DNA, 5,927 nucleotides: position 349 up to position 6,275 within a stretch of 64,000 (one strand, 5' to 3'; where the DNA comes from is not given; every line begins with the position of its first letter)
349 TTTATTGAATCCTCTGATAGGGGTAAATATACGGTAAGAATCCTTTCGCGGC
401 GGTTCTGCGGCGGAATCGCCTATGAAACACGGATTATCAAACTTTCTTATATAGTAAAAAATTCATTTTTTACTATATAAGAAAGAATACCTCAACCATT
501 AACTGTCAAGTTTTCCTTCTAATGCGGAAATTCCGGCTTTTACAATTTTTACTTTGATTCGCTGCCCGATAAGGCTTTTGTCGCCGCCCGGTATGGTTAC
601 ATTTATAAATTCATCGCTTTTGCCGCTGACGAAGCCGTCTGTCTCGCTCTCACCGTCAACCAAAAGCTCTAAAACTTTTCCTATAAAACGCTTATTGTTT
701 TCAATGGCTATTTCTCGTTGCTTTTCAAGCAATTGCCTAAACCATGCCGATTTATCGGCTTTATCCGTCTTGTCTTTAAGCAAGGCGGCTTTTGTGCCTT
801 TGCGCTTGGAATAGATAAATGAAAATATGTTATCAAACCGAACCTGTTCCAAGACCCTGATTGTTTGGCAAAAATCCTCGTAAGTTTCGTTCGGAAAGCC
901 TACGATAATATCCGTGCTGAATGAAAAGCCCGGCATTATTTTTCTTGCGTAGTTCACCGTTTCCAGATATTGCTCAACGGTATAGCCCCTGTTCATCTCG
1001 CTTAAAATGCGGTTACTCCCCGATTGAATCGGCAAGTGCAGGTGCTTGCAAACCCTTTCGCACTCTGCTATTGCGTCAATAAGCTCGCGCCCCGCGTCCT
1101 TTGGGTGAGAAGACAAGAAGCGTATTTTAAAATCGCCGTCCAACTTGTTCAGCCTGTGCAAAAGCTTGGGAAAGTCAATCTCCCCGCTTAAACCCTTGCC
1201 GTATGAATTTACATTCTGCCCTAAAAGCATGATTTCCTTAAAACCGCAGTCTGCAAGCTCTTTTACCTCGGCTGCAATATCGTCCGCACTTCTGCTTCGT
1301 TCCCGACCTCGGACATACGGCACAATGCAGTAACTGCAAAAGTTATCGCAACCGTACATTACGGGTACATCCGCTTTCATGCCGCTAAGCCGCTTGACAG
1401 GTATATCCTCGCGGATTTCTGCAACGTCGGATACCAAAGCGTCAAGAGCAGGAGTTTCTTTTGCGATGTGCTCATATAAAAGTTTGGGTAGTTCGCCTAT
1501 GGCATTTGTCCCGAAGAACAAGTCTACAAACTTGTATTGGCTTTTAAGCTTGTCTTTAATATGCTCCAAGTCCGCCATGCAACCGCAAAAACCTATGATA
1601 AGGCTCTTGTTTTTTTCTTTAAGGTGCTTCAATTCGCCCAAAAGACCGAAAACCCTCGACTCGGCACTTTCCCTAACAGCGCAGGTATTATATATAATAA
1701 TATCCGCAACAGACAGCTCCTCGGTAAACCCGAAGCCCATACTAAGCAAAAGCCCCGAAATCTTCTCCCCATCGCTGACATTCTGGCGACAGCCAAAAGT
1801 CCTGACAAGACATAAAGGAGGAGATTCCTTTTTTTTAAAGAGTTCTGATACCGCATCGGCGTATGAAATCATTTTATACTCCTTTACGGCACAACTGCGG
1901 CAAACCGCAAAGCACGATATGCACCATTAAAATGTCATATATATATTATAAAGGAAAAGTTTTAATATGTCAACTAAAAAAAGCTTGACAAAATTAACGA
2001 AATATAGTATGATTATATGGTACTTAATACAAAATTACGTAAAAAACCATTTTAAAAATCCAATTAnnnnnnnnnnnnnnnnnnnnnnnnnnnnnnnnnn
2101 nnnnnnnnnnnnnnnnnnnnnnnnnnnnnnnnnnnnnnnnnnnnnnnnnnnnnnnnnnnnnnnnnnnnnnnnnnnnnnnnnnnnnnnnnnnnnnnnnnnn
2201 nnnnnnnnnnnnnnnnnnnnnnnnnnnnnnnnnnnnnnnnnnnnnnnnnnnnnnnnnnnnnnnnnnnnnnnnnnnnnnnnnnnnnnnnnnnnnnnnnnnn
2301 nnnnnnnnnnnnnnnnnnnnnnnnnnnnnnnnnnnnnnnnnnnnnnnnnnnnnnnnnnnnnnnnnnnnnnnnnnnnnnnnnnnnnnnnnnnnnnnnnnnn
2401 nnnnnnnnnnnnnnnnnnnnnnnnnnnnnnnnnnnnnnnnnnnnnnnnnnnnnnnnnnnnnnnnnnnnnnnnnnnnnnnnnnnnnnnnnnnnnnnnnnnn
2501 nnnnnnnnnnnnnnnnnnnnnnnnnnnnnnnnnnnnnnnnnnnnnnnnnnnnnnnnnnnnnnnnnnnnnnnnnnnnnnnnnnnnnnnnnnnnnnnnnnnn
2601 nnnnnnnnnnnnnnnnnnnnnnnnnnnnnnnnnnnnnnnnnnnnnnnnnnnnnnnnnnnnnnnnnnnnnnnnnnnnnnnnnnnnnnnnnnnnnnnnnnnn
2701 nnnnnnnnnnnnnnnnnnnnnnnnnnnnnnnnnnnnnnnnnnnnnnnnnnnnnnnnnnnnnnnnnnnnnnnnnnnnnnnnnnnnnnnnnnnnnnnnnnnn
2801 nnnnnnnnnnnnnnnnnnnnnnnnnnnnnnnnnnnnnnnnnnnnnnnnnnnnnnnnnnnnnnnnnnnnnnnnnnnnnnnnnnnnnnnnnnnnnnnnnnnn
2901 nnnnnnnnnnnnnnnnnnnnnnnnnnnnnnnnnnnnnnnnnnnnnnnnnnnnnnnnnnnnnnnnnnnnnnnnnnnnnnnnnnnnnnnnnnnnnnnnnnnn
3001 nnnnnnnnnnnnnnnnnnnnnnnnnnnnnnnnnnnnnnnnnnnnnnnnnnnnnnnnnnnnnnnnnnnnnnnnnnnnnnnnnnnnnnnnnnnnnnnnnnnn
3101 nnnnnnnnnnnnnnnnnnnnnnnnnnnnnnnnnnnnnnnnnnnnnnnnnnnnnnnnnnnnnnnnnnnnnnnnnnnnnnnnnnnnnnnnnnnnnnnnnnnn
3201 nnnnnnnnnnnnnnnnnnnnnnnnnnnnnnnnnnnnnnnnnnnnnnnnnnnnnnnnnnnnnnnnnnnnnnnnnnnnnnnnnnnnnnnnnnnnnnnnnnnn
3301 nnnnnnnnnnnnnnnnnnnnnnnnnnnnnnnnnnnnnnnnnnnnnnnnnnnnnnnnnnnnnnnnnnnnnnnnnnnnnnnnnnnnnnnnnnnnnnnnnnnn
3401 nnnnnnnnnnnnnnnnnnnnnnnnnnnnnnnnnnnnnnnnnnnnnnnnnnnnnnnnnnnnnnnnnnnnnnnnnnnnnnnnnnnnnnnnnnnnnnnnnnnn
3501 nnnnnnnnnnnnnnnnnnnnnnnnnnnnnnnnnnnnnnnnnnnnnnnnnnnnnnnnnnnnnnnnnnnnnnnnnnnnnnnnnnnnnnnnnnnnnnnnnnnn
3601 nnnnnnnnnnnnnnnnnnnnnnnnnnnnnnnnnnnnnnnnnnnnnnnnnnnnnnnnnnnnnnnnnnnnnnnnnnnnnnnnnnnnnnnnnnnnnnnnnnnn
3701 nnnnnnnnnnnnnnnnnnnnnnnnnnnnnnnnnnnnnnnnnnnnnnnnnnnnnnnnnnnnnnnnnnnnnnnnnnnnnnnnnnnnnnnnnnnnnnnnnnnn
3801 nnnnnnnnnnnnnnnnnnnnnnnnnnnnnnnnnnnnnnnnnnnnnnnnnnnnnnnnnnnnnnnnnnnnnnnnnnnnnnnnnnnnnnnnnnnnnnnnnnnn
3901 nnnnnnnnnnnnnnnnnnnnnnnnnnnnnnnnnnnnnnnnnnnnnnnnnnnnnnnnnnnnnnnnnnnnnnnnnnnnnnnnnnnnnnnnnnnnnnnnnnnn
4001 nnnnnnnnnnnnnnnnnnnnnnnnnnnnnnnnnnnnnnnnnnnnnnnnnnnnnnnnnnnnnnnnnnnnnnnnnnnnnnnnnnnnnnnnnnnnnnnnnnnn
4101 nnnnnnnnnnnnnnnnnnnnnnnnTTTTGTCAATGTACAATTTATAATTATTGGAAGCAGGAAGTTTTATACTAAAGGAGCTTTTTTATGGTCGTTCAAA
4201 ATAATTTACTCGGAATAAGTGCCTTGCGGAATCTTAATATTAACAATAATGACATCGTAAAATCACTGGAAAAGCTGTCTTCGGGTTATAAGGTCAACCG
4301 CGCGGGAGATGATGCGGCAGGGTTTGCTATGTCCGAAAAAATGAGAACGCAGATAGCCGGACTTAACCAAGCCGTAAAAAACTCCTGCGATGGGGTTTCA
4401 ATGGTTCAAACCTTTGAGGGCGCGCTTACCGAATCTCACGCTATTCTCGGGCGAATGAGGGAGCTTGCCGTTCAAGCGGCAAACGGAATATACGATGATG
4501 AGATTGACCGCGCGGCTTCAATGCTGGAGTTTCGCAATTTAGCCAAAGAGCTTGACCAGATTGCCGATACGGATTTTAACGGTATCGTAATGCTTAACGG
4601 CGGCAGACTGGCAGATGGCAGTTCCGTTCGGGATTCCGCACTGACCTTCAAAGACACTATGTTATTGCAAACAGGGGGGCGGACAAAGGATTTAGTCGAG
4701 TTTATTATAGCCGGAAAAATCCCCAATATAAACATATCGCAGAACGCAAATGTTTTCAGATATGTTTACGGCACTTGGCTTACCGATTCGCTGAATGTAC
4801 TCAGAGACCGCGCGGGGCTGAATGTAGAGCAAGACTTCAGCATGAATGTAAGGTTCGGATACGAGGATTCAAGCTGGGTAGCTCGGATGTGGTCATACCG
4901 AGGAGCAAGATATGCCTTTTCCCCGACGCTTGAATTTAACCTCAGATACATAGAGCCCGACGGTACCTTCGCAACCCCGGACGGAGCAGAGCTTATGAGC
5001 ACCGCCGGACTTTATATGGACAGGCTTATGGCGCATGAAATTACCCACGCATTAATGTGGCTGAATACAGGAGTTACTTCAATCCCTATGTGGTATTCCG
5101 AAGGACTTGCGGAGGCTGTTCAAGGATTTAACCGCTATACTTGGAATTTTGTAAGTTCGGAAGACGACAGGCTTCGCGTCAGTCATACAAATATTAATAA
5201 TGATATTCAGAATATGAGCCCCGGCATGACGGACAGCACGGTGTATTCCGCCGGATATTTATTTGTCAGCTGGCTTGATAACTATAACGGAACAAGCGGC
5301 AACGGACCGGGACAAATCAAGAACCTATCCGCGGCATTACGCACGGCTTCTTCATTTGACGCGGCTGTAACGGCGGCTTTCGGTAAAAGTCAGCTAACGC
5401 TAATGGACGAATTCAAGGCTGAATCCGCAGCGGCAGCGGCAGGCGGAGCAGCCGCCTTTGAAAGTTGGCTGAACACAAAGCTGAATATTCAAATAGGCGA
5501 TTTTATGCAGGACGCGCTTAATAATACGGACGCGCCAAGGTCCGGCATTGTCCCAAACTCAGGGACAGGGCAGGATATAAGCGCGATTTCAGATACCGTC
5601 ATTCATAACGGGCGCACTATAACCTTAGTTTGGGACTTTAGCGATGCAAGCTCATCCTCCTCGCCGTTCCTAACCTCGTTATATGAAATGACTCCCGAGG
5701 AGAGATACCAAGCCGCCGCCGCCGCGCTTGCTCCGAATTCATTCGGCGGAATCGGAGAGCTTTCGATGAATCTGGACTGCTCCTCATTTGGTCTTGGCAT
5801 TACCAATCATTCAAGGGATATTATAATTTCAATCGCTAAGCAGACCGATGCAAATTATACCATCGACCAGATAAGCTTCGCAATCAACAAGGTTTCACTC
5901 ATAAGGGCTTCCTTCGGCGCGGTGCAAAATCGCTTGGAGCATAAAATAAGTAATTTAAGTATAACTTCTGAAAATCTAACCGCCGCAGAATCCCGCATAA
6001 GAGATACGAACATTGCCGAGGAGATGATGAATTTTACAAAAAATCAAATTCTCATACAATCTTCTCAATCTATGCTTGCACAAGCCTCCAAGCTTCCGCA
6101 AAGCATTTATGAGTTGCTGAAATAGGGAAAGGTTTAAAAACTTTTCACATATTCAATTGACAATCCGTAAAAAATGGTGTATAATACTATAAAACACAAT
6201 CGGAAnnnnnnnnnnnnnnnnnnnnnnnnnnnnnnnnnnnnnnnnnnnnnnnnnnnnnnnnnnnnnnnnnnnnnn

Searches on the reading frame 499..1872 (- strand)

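Call 77: search_protein_families(library=pfam, proteins=[window:499-1872:-], max_evalue=1e-8)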
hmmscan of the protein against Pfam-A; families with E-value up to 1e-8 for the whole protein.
window:499-1872:- (457 aa): 2 families
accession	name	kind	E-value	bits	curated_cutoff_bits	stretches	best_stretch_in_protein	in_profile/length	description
PF04055.27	Radical_SAM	-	1.2e-31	110.6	29.5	1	170-340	2-165/166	Radical SAM superfamily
PF00919.26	UPF0004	-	8.2e-23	80.7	27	1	23-121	4-98/98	Uncharacterized protein family UPF0004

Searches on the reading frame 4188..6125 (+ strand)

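Call 77: search_protein_families(library=pfam, proteins=[window:4188-6125:+], max_evalue=1e-8)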
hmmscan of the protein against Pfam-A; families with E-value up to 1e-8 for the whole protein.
window:4188-6125:+ (645 aa): 2 families
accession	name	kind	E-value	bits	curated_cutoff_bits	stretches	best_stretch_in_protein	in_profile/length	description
PF00669.25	Flagellin_N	-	6.5e-37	127.1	26.6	1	4-138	2-136/139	Bacterial flagellin N-terminal helical region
PF00700.27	Flagellin_C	-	1e-25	90.3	23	1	559-644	1-86/86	Bacterial flagellin C-terminal helical region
